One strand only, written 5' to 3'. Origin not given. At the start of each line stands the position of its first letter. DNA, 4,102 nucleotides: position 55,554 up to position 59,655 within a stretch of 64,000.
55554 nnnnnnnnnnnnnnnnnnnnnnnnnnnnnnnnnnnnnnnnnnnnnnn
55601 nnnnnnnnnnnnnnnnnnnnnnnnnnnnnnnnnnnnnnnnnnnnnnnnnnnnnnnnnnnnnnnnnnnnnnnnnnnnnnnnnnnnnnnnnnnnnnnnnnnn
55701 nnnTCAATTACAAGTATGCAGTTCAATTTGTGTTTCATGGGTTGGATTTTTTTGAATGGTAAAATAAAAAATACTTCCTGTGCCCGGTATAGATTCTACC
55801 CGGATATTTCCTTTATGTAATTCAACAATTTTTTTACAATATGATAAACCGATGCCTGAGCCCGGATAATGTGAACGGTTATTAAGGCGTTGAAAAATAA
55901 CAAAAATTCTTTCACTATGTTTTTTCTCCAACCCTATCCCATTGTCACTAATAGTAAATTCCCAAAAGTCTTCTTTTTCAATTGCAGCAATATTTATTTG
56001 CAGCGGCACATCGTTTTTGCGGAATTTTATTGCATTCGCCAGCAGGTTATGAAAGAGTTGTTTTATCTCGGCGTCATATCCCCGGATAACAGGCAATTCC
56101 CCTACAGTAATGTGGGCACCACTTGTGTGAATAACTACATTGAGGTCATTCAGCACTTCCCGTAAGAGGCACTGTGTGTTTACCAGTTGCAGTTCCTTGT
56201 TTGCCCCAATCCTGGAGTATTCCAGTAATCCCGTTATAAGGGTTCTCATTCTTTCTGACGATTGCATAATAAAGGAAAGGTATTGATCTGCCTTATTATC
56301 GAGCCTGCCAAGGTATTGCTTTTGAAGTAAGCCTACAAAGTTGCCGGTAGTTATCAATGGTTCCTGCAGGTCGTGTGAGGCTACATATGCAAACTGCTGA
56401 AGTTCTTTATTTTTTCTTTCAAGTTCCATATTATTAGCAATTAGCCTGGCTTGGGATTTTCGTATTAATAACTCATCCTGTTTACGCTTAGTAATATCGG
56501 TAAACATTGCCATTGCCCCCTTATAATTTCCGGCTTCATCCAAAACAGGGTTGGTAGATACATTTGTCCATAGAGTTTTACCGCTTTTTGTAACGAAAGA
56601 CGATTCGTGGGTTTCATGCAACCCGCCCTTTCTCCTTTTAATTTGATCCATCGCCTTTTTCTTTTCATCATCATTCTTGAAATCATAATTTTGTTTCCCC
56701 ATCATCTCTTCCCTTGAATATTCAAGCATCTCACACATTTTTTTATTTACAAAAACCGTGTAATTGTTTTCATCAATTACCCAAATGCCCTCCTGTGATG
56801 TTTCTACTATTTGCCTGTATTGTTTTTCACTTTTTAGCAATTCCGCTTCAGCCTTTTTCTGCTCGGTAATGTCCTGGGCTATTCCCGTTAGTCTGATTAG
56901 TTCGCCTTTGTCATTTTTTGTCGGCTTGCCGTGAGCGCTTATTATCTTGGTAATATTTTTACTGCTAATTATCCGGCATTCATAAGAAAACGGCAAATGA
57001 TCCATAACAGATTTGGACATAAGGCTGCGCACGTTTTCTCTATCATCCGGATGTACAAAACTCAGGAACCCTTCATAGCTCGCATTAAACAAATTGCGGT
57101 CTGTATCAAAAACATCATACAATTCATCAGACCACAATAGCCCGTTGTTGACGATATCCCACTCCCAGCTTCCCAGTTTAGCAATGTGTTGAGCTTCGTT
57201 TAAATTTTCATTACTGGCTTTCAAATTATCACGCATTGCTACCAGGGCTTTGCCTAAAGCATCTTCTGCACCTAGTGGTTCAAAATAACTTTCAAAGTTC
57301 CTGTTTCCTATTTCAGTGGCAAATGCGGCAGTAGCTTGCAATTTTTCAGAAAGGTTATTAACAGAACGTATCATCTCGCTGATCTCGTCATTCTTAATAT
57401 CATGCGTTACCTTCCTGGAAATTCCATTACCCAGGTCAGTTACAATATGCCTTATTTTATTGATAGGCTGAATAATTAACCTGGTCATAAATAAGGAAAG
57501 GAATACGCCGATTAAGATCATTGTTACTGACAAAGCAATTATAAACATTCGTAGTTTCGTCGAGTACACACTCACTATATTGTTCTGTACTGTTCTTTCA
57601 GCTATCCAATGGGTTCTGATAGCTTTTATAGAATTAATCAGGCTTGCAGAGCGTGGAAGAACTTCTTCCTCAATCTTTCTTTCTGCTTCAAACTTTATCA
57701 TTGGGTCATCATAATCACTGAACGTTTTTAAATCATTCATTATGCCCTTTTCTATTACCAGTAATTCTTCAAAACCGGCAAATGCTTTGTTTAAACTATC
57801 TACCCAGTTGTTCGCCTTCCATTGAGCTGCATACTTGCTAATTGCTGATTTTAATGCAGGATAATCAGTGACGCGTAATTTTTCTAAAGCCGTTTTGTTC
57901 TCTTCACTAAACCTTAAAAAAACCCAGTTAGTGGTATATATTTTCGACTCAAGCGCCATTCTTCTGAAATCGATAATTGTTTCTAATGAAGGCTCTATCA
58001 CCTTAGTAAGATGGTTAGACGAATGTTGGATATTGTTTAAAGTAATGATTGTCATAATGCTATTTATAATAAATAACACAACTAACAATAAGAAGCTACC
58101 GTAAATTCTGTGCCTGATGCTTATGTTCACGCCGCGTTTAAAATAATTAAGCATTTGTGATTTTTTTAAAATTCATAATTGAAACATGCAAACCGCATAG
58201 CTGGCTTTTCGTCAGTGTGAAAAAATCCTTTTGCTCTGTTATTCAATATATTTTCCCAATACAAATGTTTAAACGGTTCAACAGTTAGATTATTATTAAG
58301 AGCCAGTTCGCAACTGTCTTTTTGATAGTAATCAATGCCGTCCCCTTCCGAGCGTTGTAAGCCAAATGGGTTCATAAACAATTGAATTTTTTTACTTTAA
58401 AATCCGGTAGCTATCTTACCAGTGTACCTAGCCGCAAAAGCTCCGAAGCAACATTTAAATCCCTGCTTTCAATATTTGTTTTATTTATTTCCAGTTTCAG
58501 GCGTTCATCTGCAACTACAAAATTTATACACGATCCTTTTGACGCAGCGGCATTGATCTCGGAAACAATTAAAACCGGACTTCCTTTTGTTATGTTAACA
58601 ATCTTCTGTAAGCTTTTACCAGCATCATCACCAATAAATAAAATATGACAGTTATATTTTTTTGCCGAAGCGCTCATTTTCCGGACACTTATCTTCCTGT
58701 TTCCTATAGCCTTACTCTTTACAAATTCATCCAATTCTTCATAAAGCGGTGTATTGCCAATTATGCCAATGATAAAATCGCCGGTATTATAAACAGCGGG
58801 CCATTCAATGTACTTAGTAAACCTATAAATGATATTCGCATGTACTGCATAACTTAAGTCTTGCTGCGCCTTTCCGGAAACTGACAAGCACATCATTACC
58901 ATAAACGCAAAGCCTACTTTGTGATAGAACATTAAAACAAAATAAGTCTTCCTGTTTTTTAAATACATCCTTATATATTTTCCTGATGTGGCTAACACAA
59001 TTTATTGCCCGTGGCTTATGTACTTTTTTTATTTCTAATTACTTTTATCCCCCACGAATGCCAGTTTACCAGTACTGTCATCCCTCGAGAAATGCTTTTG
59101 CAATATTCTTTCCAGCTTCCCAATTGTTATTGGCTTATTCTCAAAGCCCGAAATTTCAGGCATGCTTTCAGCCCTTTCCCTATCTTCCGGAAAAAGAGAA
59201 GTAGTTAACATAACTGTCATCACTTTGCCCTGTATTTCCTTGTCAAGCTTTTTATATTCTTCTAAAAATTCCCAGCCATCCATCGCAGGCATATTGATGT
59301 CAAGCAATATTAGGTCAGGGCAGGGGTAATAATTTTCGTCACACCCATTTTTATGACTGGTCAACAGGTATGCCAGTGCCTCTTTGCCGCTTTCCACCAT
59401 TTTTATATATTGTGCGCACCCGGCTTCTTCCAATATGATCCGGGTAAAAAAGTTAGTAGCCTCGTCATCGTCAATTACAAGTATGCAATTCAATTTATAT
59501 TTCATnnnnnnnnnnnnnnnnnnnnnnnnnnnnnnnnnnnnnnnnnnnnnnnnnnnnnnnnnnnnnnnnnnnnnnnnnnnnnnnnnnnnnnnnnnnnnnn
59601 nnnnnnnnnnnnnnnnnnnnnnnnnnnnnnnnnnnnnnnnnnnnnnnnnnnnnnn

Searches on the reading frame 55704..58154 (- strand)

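Call 32: search_protein_families(library=pfam, proteins=[window:55704-58154:-])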
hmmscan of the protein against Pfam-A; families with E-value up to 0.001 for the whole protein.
window:55704-58154:- (816 aa): 10 families
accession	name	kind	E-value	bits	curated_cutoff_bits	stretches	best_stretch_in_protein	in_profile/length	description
PF02518.31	HATPase_c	-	2.2e-22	80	26.4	1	696-802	5-109/111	Histidine kinase-, DNA gyrase B-, and HSP90-like ATPase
PF08447.18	PAS_3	-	6.6e-21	74.8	25.6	2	340-426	3-89/89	PAS fold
PF13426.13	PAS_9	-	1e-18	67.9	27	1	455-556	2-103/103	PAS domain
PF00989.32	PAS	-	2.4e-18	66.6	22.6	1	445-554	2-113/113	PAS fold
PF08448.16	PAS_4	-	6.4e-13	49.3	23.1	1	451-559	2-110/110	PAS fold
PF00512.31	HisKA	-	2.7e-10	40.6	26.9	1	585-651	2-65/66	His Kinase A (phospho-acceptor) domain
PF13188.13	PAS_8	-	8.2e-09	35.5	21.8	1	445-491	2-48/65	PAS domain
PF12860.13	PAS_7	-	1e-06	29.3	27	1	453-561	4-114/115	PAS fold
PF00672.30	HAMP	-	1.4e-05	25.7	25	1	222-274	1-53/53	HAMP domain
PF13596.12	PAS_10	-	0.0005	21.1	22.1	0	455-555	10-106/106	PAS domain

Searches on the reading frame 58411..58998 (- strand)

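Call 38: search_protein_families(library=pfam, proteins=[window:58411-58998:-], max_evalue=0.01)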
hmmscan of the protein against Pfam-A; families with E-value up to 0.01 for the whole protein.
window:58411-58998:- (195 aa): 2 families
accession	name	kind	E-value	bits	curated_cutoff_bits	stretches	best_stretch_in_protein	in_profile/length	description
PF13689.11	DUF4154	-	1.4e-37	129.4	24.9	1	50-191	1-142/143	YfiR/HmsC-like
PF01403.25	Sema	-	0.0026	18.2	23.7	1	101-154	123-172/182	Sema domain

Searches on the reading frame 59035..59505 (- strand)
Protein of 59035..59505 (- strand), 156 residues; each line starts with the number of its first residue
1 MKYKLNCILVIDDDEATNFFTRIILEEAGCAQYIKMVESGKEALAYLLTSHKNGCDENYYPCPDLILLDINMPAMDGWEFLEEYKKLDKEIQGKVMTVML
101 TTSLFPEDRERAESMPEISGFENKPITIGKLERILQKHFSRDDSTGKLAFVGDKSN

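Call 38: search_protein_families(library=pfam, proteins=[window:59035-59505:-], max_evalue=0.01)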
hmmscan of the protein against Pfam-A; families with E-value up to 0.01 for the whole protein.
window:59035-59505:- (156 aa): 1 family
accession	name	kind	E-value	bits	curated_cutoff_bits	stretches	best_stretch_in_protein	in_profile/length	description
PF00072.30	Response_reg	-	1.4e-13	51.4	30.2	1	8-134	1-109/111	Response regulator receiver domain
